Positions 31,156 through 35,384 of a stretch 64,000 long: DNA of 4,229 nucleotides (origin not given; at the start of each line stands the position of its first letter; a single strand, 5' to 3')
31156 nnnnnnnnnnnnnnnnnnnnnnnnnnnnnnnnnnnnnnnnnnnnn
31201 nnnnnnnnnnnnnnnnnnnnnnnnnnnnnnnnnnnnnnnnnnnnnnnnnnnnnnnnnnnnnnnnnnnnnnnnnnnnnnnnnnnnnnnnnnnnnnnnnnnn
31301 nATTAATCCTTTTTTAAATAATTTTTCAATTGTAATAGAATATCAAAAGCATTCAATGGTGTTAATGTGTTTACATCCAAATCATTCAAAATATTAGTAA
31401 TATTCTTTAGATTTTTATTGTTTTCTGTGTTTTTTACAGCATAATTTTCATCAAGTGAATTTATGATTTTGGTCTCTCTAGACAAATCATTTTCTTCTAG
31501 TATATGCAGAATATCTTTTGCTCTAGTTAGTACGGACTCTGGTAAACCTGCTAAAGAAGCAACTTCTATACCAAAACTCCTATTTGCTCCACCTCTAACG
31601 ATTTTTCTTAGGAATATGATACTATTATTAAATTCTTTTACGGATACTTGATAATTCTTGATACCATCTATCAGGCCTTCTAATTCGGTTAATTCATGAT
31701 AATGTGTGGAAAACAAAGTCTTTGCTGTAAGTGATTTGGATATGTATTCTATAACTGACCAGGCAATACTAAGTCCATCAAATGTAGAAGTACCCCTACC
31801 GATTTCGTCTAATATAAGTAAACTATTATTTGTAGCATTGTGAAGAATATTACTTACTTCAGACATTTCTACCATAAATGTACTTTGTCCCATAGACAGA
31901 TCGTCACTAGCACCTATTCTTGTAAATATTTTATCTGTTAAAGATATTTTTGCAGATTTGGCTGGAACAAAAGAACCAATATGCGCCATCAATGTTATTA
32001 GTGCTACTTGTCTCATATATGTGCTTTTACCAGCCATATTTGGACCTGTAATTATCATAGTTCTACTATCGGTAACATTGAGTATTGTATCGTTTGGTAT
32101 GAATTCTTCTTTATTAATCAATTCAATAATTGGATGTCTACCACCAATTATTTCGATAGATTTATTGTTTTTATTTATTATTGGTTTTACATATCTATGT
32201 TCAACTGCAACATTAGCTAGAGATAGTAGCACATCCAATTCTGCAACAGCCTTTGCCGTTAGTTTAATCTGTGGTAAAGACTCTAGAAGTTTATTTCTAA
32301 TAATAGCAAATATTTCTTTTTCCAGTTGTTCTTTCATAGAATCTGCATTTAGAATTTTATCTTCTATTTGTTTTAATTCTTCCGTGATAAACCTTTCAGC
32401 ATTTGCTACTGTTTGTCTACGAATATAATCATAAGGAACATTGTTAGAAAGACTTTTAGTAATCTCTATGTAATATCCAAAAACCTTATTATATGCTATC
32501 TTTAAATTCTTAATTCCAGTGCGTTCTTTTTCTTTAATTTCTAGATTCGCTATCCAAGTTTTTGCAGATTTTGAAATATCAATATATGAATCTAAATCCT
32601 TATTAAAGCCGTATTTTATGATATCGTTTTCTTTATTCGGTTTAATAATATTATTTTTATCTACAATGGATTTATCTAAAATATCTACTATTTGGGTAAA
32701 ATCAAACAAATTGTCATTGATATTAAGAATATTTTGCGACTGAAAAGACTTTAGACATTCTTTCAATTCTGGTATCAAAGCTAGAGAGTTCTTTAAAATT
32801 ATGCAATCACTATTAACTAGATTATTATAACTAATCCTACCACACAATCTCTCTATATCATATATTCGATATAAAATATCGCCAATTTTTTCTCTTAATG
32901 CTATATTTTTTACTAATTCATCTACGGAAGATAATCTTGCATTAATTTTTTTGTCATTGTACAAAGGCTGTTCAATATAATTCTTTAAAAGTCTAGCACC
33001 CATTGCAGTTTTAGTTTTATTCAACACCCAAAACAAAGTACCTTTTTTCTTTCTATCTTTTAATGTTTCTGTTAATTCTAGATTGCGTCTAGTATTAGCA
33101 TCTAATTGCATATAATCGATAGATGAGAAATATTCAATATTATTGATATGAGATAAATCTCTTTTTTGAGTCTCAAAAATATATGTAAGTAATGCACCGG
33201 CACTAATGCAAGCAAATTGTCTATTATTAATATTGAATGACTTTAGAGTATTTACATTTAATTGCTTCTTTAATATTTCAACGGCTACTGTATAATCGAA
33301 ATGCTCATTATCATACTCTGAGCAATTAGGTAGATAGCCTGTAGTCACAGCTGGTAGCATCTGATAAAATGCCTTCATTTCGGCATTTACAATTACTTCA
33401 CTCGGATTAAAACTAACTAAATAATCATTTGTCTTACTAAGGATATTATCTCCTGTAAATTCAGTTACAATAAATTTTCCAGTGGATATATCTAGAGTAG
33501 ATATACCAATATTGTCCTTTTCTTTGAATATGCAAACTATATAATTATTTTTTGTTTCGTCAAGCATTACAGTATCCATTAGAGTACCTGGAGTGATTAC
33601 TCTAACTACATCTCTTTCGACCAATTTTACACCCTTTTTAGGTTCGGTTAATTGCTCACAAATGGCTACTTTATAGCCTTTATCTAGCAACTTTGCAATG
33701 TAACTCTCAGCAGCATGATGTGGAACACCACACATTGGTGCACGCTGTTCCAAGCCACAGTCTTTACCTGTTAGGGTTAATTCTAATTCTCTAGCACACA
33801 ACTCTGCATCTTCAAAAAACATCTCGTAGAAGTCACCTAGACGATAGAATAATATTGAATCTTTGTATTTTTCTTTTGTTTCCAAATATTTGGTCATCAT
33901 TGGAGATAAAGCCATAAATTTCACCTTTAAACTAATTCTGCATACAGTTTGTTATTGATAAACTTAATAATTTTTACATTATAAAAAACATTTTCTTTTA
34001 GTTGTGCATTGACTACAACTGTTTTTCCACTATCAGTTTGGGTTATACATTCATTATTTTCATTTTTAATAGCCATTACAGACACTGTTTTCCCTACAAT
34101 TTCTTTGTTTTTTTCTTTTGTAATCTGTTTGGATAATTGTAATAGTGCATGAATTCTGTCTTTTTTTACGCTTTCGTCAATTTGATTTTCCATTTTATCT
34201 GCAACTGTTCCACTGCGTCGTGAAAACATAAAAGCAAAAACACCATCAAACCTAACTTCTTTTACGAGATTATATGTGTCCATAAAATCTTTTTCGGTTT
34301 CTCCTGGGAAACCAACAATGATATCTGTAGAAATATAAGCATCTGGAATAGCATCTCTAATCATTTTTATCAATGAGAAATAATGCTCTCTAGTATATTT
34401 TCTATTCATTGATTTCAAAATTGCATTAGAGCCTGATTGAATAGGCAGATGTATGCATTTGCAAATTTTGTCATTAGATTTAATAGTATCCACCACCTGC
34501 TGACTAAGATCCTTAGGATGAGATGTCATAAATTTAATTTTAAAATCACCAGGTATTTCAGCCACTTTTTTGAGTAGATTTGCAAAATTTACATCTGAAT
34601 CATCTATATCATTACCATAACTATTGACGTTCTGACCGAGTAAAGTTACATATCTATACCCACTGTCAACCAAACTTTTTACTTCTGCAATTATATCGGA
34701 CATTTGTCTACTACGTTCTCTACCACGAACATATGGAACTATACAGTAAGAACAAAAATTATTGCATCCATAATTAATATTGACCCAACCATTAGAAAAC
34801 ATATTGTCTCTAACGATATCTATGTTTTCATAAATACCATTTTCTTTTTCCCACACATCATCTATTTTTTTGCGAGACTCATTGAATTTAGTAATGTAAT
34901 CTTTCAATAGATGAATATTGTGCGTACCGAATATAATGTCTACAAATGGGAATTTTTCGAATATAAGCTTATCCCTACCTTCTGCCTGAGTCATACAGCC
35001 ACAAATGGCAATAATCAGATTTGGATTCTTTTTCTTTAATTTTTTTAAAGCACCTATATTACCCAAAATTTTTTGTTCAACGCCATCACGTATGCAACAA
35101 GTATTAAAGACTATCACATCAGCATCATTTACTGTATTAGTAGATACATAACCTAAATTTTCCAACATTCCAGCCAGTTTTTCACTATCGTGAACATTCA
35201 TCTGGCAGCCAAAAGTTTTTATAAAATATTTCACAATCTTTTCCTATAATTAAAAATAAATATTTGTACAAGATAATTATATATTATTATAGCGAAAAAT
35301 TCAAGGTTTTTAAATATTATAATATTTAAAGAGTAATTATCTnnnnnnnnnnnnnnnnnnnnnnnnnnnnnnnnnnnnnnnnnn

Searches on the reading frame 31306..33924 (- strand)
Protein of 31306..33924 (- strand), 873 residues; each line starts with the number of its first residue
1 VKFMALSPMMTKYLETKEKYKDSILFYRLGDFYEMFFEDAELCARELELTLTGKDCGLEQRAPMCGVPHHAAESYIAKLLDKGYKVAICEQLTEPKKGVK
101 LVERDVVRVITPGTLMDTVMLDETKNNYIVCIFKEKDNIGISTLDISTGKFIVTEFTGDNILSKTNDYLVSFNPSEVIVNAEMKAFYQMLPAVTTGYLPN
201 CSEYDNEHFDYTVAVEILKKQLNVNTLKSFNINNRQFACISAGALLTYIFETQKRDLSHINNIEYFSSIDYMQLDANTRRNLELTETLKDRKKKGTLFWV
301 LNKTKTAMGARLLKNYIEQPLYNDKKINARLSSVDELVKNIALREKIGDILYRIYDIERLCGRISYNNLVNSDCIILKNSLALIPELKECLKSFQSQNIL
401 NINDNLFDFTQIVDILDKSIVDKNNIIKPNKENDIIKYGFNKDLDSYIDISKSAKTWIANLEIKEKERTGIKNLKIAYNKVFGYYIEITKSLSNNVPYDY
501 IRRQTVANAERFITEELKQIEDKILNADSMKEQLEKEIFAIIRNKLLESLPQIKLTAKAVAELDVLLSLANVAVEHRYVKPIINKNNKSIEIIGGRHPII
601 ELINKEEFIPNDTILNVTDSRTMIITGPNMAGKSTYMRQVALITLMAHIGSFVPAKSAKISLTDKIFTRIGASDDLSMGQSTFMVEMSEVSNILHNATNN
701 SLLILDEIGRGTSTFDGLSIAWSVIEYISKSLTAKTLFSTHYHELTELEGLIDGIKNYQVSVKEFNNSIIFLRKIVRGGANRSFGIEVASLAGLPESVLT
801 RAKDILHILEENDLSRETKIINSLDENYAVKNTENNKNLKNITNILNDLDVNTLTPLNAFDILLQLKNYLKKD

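Call 12: search_protein_families(library=pfam, proteins=[window:31306-33924:-], max_evalue=0.001)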
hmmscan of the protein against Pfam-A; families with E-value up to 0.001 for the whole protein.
window:31306-33924:- (873 aa): 5 families
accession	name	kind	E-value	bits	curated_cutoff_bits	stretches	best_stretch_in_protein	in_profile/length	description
PF00488.27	MutS_V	-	5.3e-86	287.9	30.2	1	623-809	1-187/188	MutS domain V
PF05192.23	MutS_III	-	1.4e-46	159.7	34.1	1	277-570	1-194/194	MutS domain III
PF01624.25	MutS_I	-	4.9e-43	146.4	20.6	1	8-117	2-111/113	MutS domain I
PF05190.23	MutS_IV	-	5.4e-30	104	22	1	439-527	1-89/92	MutS family domain IV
PF05188.22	MutS_II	-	1.8e-23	83.8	25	1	127-260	1-132/133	MutS domain II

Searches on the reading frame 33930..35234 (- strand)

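Call 12: search_protein_families(library=pfam, proteins=[window:33930-35234:-], max_evalue=0.001)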
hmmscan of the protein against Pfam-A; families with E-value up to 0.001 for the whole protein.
window:33930-35234:- (435 aa): 2 families
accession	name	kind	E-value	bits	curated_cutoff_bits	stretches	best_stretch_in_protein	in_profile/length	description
PF00919.26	UPF0004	-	3.1e-29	101.3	27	1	2-103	1-98/98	Uncharacterized protein family UPF0004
PF04055.27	Radical_SAM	-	1.5e-28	100.5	29.5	1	151-324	1-166/166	Radical SAM superfamily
